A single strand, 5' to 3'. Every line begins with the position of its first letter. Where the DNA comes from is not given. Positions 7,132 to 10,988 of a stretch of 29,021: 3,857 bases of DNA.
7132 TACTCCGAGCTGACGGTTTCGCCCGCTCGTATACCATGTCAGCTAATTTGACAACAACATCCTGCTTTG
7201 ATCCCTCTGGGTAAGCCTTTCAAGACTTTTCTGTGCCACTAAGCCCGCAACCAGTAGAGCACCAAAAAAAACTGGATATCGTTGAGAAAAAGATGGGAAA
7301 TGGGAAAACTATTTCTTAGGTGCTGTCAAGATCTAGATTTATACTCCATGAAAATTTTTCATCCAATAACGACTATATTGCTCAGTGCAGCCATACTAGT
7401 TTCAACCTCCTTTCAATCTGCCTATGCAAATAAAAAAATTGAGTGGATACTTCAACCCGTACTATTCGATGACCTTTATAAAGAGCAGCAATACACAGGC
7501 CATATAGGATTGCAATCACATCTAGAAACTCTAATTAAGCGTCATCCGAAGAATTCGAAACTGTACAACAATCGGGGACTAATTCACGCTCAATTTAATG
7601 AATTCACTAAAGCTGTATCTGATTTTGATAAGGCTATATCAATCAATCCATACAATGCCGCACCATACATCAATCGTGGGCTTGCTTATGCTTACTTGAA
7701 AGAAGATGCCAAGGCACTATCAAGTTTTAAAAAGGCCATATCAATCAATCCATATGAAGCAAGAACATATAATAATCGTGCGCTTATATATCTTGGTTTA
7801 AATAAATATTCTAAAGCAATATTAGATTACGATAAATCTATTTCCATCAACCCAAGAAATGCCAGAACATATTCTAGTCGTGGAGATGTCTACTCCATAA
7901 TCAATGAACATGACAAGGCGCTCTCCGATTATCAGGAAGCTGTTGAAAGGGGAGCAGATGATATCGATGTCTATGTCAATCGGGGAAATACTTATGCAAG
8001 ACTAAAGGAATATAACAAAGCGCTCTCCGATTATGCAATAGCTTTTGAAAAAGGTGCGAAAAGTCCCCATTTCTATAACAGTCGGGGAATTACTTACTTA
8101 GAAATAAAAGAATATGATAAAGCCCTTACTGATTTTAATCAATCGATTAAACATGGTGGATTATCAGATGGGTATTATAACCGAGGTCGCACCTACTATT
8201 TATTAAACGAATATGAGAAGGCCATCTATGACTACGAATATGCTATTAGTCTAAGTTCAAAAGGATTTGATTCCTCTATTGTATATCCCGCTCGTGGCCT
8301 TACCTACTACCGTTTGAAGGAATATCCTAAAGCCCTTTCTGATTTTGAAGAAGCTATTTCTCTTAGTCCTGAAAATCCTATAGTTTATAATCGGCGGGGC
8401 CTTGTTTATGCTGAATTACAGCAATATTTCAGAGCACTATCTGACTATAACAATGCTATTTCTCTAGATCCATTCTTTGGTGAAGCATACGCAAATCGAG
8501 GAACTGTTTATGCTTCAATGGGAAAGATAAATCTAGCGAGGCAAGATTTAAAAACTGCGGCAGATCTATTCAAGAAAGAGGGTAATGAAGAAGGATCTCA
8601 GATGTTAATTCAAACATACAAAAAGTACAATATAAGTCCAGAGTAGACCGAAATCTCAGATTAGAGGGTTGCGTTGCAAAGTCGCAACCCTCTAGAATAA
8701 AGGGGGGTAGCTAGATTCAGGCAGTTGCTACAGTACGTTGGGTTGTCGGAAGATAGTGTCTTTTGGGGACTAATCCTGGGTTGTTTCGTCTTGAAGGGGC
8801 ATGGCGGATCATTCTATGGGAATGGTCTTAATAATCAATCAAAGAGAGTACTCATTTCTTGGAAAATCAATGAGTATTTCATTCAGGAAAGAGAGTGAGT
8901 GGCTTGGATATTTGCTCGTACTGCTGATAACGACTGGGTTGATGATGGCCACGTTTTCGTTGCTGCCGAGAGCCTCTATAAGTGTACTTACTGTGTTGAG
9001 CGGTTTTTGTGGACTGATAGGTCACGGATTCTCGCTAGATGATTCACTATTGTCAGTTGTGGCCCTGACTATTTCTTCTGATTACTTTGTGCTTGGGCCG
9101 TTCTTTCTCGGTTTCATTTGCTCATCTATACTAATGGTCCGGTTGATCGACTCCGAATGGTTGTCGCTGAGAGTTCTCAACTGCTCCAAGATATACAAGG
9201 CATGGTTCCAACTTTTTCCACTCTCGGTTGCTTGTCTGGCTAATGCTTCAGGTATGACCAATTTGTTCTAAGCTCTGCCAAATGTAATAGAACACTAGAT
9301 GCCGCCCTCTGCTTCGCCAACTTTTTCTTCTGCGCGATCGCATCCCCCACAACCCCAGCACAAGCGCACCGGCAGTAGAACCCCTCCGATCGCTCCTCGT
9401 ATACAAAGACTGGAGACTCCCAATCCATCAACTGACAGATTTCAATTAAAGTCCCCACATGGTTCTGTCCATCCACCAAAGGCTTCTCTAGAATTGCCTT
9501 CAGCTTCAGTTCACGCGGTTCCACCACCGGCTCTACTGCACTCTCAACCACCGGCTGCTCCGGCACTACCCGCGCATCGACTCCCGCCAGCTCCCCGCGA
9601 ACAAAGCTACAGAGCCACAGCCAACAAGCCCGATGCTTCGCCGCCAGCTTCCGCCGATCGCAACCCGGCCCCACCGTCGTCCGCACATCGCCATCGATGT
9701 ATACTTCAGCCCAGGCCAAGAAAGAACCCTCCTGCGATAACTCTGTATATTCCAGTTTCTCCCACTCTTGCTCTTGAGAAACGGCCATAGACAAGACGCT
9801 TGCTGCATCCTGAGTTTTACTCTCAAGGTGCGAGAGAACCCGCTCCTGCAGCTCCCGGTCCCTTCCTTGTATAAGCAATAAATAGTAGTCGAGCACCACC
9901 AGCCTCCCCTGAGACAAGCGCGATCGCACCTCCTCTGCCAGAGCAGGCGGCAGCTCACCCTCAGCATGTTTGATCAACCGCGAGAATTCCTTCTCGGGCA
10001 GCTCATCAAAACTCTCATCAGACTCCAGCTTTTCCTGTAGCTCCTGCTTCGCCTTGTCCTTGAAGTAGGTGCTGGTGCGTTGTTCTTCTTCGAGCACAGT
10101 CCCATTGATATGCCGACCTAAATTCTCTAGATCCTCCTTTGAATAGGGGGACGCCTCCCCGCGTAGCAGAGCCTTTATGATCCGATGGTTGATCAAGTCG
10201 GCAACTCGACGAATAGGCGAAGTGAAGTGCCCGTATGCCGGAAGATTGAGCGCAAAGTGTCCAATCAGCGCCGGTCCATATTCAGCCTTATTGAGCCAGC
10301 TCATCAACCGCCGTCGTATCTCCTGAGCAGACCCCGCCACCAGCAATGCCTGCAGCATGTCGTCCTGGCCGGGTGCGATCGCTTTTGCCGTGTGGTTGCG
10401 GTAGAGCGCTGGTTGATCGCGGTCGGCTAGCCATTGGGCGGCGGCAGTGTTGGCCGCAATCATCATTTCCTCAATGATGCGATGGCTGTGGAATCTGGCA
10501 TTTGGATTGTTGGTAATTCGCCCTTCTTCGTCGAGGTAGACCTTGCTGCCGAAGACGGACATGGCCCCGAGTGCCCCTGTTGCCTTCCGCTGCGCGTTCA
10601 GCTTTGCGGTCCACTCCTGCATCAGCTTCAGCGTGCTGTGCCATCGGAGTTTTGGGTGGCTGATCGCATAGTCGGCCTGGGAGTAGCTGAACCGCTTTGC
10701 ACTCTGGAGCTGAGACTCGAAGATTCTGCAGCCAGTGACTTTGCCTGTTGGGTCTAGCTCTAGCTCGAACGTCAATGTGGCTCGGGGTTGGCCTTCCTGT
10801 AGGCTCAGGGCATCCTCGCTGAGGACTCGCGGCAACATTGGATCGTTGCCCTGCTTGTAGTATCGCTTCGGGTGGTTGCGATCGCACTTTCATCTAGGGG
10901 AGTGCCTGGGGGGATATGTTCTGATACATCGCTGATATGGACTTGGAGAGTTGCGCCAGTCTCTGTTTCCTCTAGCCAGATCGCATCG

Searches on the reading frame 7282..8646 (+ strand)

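Call 41: search_protein_families(library=pfam, proteins=[window:7282-8646:+], max_evalue=0.0001)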
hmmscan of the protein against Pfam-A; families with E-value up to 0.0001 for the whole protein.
window:7282-8646:+ (454 aa): 15 families
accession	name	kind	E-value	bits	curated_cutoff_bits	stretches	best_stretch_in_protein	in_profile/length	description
PF00515.34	TPR_1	-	6.2e-71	232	27.8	6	160-193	1-34/34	Tetratricopeptide repeat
PF07719.23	TPR_2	-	3.3e-60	195.7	27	5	296-325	2-31/34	Tetratricopeptide repeat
PF13181.12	TPR_8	-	2.8e-44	145.9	25.7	1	160-193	1-34/34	Tetratricopeptide repeat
PF13431.12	TPR_17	-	9.1e-44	144.5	24.4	0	149-180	2-33/34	Tetratricopeptide repeat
PF13414.12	TPR_11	-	1.4e-43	146.8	26.8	5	339-379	1-41/42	TPR repeat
PF13424.12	TPR_12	-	2.2e-32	111.5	30.1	1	368-432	5-70/77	Tetratricopeptide repeat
PF13371.12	TPR_9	-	5.2e-31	106.9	35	0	342-397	5-60/73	Tetratricopeptide repeat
PF13432.12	TPR_16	-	1.4e-27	96.2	32.7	0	337-397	2-62/65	Tetratricopeptide repeat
PF13428.12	TPR_14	-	7.9e-17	60.5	23.5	0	337-372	6-41/44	Tetratricopeptide repeat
PF13374.12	TPR_10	-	3.8e-15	55.8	27.5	0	339-361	9-31/42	Tetratricopeptide repeat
PF14559.12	TPR_19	-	1.9e-11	44.6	25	0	209-248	6-45/68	Tetratricopeptide repeat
PF13174.12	TPR_6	-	6.6e-11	42.6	26.3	0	297-319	2-24/33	Tetratricopeptide repeat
PF25575.1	TPR_BSK1_C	-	3.8e-09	36.9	42.2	0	234-287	48-102/118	Serine/threonine-protein kinase BSK1-like, TPR repeats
PF23914.1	TPR_CcmH_CycH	-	6.5e-07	29.8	42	0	302-391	57-146/158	Cytochrome c-type biogenesis protein H TPR domain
PF25064.1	ARM_TT21_5th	-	8.6e-05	23.3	27.8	0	212-290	19-100/117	TT21 fifth ARM repeats domain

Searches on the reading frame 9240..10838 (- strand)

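Call 41: search_protein_families(library=pfam, proteins=[window:9240-10838:-], max_evalue=0.0001)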
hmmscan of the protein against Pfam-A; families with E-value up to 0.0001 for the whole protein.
window:9240-10838:- (532 aa): 2 families
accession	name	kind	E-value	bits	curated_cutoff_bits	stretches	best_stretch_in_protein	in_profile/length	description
PF00773.25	RNB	-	1.3e-51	176.2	29.3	1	1-226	73-325/326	RNB domain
PF00035.32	dsrm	-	4.7e-05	24.3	23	0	463-520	4-66/66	Double-stranded RNA binding motif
